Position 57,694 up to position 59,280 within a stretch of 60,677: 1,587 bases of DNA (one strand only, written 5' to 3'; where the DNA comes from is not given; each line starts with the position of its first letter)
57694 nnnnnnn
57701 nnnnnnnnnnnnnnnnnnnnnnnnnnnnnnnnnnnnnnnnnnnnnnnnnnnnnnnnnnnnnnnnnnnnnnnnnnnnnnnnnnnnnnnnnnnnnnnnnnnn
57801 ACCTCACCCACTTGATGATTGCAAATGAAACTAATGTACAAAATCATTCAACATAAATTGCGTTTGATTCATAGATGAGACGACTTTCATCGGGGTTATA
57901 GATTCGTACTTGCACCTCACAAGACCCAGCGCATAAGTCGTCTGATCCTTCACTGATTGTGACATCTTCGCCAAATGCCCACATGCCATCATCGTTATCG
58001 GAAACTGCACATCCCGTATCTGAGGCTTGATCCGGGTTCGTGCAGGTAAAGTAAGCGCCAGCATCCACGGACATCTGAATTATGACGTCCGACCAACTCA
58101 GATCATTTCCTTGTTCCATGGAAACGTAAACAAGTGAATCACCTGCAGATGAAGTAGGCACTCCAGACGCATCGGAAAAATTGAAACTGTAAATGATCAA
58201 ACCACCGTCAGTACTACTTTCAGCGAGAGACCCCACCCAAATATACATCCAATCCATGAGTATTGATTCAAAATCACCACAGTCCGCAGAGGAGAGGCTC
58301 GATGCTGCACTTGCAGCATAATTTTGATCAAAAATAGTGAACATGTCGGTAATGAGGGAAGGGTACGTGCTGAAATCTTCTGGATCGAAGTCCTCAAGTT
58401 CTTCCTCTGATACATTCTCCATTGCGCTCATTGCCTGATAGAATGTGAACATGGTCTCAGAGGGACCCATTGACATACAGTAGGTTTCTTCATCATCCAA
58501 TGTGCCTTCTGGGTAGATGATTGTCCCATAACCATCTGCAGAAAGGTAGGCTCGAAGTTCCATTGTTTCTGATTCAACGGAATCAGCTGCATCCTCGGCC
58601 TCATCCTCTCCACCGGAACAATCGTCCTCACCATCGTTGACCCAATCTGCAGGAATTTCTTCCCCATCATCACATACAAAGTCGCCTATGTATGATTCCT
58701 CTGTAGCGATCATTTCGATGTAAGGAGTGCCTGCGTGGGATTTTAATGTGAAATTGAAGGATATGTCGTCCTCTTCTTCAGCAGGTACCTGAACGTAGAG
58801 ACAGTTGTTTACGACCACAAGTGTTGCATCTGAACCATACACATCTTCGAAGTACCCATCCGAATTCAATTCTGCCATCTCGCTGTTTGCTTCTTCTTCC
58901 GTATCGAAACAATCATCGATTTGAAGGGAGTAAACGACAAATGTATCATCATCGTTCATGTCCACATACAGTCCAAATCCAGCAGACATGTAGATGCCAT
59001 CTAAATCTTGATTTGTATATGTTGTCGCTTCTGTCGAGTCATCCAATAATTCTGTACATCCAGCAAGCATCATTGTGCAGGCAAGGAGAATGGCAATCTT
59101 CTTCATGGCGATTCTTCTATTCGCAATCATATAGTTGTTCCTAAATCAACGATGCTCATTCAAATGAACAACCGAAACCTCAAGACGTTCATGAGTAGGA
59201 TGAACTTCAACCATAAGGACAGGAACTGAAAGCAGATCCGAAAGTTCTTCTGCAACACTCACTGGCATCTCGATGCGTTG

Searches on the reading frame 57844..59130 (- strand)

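Call 74: search_protein_families(library=pfam, proteins=[window:57844-59130:-], max_evalue=0.001)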
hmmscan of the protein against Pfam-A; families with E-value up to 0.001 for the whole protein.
window:57844-59130:- (428 aa): 1 family
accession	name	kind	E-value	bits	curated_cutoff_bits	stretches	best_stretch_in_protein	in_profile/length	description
PF00057.23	Ldl_recept_a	-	0.00026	21.6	24.1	1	150-178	7-35/37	Low-density lipoprotein receptor domain class A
